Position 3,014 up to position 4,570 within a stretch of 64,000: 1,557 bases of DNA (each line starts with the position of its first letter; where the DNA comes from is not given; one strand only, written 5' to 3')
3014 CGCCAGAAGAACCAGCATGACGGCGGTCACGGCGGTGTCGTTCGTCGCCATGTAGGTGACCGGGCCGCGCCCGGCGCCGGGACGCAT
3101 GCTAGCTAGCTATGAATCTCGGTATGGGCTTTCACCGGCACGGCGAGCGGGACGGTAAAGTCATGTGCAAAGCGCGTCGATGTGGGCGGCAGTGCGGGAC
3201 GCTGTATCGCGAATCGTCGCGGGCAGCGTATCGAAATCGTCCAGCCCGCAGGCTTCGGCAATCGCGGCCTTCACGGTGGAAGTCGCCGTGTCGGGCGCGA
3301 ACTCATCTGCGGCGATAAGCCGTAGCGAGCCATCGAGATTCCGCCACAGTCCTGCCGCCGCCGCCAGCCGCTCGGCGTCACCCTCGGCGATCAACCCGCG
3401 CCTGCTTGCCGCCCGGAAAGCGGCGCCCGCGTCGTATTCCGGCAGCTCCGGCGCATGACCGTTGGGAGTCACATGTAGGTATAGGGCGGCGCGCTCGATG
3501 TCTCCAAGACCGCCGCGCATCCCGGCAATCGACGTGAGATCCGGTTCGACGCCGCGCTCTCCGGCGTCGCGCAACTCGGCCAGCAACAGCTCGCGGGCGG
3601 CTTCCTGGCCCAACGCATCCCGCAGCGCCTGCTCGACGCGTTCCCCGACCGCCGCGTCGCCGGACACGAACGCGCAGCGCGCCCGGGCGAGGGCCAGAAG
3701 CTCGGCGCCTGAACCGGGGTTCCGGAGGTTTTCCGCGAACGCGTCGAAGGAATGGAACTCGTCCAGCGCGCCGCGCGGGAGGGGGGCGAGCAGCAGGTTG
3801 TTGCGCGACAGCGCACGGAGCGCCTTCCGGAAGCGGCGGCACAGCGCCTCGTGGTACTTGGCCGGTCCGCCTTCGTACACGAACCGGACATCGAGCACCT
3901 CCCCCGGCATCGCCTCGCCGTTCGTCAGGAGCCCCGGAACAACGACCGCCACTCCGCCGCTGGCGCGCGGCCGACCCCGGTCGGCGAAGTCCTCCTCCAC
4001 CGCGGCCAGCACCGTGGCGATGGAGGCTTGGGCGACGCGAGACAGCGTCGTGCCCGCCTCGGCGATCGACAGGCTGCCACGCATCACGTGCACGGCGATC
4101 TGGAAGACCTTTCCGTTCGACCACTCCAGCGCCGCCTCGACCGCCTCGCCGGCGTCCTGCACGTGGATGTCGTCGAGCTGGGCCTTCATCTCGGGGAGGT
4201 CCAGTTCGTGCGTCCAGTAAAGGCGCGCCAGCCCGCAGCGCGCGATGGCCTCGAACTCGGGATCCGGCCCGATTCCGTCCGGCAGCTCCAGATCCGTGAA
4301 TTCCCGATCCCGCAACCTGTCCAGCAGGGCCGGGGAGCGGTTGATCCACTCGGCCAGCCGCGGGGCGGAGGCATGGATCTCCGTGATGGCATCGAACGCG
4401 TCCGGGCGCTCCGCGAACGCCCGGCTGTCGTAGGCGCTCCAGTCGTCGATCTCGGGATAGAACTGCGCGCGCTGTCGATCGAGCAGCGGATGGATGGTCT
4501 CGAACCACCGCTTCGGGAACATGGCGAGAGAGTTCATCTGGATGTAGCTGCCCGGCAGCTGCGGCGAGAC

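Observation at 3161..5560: AlkB-like membrane hydroxylase fused to a GlnE-like nucleotidyltransferase-type domain with a DxR in place of the catalytic DxD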

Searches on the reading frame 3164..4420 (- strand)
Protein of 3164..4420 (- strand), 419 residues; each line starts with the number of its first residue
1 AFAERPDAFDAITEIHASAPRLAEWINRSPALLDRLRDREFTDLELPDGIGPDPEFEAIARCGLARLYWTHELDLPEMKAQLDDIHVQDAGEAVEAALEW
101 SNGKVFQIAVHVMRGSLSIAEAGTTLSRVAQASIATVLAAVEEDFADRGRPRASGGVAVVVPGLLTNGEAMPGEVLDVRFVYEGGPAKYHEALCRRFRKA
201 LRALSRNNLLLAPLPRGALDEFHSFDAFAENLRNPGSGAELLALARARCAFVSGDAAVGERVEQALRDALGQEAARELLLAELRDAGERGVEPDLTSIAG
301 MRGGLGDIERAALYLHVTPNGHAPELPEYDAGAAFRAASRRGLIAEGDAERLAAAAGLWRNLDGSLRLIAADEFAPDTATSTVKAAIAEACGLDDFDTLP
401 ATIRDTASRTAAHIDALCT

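Call 25: search_protein_representatives(protein=window:3164-4420:-)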
Query: 419 residues. Proteins with E-value up to 0.001 (for the whole library): 544; up to 1e-10: 168; up to 1e-30: 57. The best 150 are listed.
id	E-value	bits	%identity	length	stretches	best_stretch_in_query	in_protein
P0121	1.4e-110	386.8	51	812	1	1-417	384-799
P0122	3.8e-105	368.9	52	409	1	14-418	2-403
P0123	5.2e-99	348.7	47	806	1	1-415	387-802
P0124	1.1e-98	347.6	65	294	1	130-418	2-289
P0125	7.3e-95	335.0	48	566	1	4-417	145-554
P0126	3.5e-85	303.2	53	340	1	78-417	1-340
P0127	2.5e-83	297.0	42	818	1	1-417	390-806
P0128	1.7e-81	291.0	46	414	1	18-417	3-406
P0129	2.4e-81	290.6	54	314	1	110-412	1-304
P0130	1.8e-73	264.6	54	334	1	17-286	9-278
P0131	1.8e-73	264.6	41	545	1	1-414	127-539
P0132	1.8e-72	261.3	36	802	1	1-412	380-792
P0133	1.4e-70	255.1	47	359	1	78-417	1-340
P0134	1.6e-70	254.9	49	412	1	4-314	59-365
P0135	4.9e-68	246.7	39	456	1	4-417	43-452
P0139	2.7e-61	224.5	36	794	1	1-416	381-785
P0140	1.6e-59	218.7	42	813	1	2-418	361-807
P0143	5.8e-57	210.2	36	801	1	5-405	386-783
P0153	1.1e-49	186.3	37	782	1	8-417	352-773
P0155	3.2e-48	181.4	37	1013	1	3-414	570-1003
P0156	2.6e-46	175.2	33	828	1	2-417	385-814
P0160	3.9e-41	158.1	34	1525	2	16-417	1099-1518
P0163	5.2e-40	154.4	35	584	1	16-413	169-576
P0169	1.4e-35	139.9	33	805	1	2-417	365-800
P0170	1.0e-34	137.0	32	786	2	3-417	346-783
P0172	5.5e-33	131.3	31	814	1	1-416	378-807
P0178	1.3e-29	120.2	31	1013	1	11-416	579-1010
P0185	2.0e-25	106.4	31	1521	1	18-416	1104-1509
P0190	1.5e-23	100.2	32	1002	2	77-406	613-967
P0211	2.4e-19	86.4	26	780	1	2-400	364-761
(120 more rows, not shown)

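Call 26: search_protein_families(library=pfam, proteins=[P0155, P0160, P0178, P0190, P0132, P0139, P0156, P0172, P0211, P0163], max_evalue=0.001)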
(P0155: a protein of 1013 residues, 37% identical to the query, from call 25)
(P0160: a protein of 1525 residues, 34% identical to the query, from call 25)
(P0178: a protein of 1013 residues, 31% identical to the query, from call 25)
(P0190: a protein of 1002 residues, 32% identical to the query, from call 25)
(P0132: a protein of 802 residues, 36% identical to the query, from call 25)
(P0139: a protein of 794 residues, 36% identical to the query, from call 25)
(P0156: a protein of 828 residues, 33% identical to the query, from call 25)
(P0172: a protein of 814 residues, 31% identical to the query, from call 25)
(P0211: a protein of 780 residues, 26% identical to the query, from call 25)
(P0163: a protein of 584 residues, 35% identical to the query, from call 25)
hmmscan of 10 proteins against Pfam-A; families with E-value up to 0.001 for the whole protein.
P0155 (1013 aa): 2 families
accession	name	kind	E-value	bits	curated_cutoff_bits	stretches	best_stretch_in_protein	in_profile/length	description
PF03710.21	GlnE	-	2.4e-108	361.7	24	2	643-849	41-251/252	Glutamate-ammonia ligase adenylyltransferase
PF08335.16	GlnD_UR_UTase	-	1.9e-39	135.4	21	2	324-466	4-141/141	GlnD PII-uridylyltransferase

P0160 (1525 aa): 2 families
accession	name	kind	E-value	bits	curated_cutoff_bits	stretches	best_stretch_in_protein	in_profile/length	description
PF00873.25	ACR_tran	-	1.5e-143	480.2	28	2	4-480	1-484/1021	AcrB/AcrD/AcrF family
PF03710.21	GlnE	-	2.8e-08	33.9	24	1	1161-1361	43-249/252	Glutamate-ammonia ligase adenylyltransferase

P0178 (1013 aa): 3 families
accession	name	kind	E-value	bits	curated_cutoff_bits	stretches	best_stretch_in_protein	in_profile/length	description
PF03710.21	GlnE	-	7.4e-100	333.9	24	2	60-304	4-251/252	Glutamate-ammonia ligase adenylyltransferase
PF08335.16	GlnD_UR_UTase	-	9.5e-37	126.6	21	2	325-466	2-141/141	GlnD PII-uridylyltransferase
PF03445.19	DUF294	-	0.00064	20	21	0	691-784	15-94/138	Putative nucleotidyltransferase DUF294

P0190 (1002 aa): 2 families
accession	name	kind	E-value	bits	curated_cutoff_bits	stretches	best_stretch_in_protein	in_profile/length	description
PF03710.21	GlnE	-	1.1e-109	366.2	24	2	56-300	4-251/252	Glutamate-ammonia ligase adenylyltransferase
PF08335.16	GlnD_UR_UTase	-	3.9e-39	134.3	21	2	335-462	21-141/141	GlnD PII-uridylyltransferase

P0132 (802 aa): 1 family
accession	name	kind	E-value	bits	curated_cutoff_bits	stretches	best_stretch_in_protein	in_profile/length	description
PF00487.30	FA_desaturase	-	6.5e-24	85.5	29.7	1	117-338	5-246/253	Fatty acid desaturase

P0139 (794 aa): 3 families
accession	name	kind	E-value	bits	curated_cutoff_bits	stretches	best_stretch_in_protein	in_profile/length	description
PF00487.30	FA_desaturase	-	9.1e-26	91.6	29.7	1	114-342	2-249/253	Fatty acid desaturase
PF08335.16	GlnD_UR_UTase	-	5.9e-05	23.6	21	1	660-784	21-134/141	GlnD PII-uridylyltransferase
PF03710.21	GlnE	-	0.00012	22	24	1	468-568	57-161/252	Glutamate-ammonia ligase adenylyltransferase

P0156 (828 aa): 2 families
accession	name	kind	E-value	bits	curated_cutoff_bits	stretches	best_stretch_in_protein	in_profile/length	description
PF00487.30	FA_desaturase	-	3e-28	99.7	29.7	1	124-346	10-250/253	Fatty acid desaturase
PF03710.21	GlnE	-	1.8e-07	31.2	24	1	397-588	6-179/252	Glutamate-ammonia ligase adenylyltransferase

P0172 (814 aa): 3 families
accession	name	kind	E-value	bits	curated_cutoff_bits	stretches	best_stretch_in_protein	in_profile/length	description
PF00487.30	FA_desaturase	-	1.6e-27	97.3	29.7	1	117-339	7-249/253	Fatty acid desaturase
PF08335.16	GlnD_UR_UTase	-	1.5e-07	32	21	1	690-796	30-128/141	GlnD PII-uridylyltransferase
PF03710.21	GlnE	-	2e-05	24.6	24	1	479-565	69-161/252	Glutamate-ammonia ligase adenylyltransferase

P0211 (780 aa): 1 family
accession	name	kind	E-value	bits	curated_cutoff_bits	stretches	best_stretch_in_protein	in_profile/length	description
PF00487.30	FA_desaturase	-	1.3e-25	91.1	29.7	1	98-307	6-232/253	Fatty acid desaturase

P0163 (584 aa): 1 family
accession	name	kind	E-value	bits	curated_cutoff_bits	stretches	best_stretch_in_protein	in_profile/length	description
PF00873.25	ACR_tran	-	8.8e-21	73.8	28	1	1-149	875-1019/1021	AcrB/AcrD/AcrF family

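Call 48: search_solved_structures(query=window:3164-4420:-, max_evalue=10, show_alignments=2)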
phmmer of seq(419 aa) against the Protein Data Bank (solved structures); distinct sequences matched with E-value up to 10: 3.
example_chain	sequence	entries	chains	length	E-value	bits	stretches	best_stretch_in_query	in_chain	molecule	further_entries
3k7d_A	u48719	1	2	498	0.13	14.8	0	84-332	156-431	Glutamate-ammonia-ligase adenylyltransferase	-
5nl1_A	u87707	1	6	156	0.16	14.5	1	369-410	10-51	Talin-1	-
1sj7_A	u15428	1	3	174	0.2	14.2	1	369-409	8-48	Talin 1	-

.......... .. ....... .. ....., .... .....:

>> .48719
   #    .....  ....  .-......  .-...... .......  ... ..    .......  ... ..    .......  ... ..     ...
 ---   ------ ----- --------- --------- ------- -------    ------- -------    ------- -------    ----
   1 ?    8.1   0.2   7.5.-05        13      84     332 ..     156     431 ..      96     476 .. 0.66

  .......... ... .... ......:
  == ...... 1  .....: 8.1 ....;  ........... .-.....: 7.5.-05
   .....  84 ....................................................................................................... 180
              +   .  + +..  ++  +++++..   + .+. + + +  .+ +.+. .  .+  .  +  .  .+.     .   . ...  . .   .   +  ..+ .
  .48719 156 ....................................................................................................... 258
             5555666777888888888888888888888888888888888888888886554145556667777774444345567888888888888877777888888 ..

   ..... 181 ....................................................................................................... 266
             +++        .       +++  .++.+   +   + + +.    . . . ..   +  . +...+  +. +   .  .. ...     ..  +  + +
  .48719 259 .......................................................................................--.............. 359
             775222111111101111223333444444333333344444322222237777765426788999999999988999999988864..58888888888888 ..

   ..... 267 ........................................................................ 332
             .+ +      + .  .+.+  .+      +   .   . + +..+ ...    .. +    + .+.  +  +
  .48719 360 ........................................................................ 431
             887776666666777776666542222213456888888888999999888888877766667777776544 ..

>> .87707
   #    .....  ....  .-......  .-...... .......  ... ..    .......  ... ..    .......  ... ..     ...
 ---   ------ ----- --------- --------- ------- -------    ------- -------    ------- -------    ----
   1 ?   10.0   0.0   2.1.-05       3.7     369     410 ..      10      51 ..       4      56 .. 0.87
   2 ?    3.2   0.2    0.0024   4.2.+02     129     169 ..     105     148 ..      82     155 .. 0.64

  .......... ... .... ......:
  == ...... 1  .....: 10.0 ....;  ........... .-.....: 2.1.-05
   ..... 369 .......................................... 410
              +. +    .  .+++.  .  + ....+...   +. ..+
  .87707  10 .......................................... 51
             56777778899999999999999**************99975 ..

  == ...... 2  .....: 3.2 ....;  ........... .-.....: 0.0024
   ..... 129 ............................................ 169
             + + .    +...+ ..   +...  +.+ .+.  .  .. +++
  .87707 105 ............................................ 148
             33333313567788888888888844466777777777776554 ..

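Call 53: search_protein_families(library=pfam, proteins=[P0170, P0185, P0140], max_evalue=0.01)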
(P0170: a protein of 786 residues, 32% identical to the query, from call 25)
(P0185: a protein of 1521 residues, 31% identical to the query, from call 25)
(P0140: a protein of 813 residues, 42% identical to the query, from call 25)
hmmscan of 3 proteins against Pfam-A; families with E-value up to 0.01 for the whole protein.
P0170 (786 aa): 2 families
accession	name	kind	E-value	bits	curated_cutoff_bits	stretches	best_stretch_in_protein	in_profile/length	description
PF03710.21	GlnE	-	3.4e-74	249.9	24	2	418-626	40-248/252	Glutamate-ammonia ligase adenylyltransferase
PF08335.16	GlnD_UR_UTase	-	1.1e-37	129.6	21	2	117-253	6-141/141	GlnD PII-uridylyltransferase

P0185 (1521 aa): 2 families
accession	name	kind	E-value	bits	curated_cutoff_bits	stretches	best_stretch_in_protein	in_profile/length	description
PF00873.25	ACR_tran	-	7.1e-135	451.5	28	2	10-483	7-487/1021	AcrB/AcrD/AcrF family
PF02355.23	SecD_SecF_C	-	0.0057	16.5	20.5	0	1031-1085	136-187/189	Protein export membrane protein SecD/SecF, C-terminal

P0140 (813 aa): 2 families
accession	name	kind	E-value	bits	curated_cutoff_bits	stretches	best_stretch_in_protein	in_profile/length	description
PF00487.30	FA_desaturase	-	1e-25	91.4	29.7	1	99-320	8-248/253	Fatty acid desaturase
PF03710.21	GlnE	-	1.1e-09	38.6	24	1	447-579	55-186/252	Glutamate-ammonia ligase adenylyltransferase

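Call 54: find_encoding_contigs(protein=P0160, flank=10000, max_places=3)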
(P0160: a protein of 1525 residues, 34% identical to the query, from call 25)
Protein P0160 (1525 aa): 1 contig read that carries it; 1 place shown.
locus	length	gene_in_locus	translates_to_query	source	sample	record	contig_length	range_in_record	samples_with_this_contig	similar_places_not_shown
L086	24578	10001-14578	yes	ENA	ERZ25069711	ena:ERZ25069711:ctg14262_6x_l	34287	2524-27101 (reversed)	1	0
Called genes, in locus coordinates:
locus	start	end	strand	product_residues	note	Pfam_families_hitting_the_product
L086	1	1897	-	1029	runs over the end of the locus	PF00133:tRNA-synt_1, PF09334:tRNA-synt_1g (weak), PF08264:Anticodon_1, PF19302:DUF5915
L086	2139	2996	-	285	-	PF00296:Bac_luciferase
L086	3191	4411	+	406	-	PF05977:MFS_3, PF07690:MFS_1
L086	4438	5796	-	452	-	PF01554:MatE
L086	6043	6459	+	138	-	PF00210:Ferritin (faint), PF02915:Rubrerythrin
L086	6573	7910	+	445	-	PF02754:CCG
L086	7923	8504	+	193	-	PF12007:DUF3501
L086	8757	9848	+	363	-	PF25973:BSH_CzcB (faint), PF25876:HH_MFP_RND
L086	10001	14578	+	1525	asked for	PF00873:ACR_tran, PF03710:GlnE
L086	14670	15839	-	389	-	PF09995:MPAB_Lcp_cat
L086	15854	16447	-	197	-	PF00293:NUDIX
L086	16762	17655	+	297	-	PF00494:SQS_PSY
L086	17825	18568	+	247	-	PF00494:SQS_PSY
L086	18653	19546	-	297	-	PF00126:HTH_1, PF03466:LysR_substrate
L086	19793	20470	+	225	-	PF00849:PseudoU_synth_2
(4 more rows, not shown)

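Call 59: find_encoding_contigs(protein=P0132, flank=10000, max_places=2)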
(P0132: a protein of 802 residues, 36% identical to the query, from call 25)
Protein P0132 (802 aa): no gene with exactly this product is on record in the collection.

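Call 60: find_encoding_contigs(protein=P0156, flank=10000, max_places=2)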
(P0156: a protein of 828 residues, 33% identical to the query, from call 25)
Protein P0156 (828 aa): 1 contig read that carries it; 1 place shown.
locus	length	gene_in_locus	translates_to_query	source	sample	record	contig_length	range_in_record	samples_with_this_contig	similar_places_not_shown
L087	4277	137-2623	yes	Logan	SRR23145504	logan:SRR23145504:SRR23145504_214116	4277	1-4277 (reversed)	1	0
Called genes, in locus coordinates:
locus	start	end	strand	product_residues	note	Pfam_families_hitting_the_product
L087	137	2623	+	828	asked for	PF00487:FA_desaturase, PF03710:GlnE (weak)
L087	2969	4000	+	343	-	PF00685:Sulfotransfer_1 (faint), PF13469:Sulfotransfer_3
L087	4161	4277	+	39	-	?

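Call 61: find_encoding_contigs(protein=P0172, flank=10000, max_places=2)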
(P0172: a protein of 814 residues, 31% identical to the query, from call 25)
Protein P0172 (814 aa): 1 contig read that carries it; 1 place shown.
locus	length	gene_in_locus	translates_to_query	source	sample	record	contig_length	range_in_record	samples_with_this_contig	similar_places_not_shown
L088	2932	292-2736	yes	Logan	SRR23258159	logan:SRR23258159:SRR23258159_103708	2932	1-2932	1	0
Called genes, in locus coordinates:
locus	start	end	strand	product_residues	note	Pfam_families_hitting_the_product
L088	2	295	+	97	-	?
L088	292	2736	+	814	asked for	PF00487:FA_desaturase, PF03710:GlnE (faint), PF08335:GlnD_UR_UTase (weak)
